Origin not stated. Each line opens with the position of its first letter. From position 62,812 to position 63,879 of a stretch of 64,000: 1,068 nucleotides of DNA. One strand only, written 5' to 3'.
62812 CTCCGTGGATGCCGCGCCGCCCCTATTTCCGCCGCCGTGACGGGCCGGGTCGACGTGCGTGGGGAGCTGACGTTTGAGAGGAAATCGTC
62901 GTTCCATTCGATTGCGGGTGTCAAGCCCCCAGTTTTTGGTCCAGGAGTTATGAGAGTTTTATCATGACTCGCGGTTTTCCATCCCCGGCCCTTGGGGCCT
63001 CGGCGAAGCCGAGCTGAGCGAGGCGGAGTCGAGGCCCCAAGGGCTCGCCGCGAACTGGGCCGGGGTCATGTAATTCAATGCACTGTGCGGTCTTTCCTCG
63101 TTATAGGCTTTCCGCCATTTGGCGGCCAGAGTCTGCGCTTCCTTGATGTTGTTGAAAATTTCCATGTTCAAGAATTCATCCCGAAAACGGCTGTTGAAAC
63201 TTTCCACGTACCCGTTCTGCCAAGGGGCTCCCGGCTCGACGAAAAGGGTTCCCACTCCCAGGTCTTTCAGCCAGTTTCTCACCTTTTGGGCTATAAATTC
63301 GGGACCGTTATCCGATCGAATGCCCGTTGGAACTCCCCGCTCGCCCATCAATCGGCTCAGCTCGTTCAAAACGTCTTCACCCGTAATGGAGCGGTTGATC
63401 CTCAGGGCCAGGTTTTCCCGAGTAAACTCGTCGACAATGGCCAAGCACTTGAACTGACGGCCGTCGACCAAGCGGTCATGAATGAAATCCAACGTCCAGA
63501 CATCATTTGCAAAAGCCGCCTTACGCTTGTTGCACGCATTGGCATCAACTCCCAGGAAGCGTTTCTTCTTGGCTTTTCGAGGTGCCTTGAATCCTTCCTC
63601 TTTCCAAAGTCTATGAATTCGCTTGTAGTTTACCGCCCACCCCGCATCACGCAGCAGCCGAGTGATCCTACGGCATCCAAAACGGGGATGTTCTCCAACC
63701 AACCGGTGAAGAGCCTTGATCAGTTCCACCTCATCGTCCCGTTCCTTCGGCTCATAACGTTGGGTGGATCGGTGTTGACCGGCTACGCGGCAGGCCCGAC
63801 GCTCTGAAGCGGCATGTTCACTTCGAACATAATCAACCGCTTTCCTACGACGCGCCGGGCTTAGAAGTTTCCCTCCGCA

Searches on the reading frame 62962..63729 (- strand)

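Call 8: search_protein_families(library=pfam, proteins=[window:62962-63729:-], max_evalue=0.001)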
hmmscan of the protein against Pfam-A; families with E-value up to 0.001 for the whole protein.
window:62962-63729:- (255 aa): 5 families
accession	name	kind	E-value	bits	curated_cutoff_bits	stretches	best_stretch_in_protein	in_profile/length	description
PF13683.12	rve_3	-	3.8e-27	94.3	26.5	1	158-223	2-67/67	Integrase core domain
PF00665.32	rve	-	7.3e-18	65.1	32.6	1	74-169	4-102/102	Integrase core domain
PF13276.12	HTH_21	-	2.3e-12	47.4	28.1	1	1-55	7-60/60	HTH-like domain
PF13333.12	rve_2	-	7.9e-05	23.2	22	1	176-226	1-51/56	Integrase core domain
PF24764.1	rva_4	-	0.00032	20.9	26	0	73-147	6-78/194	Integrase core domain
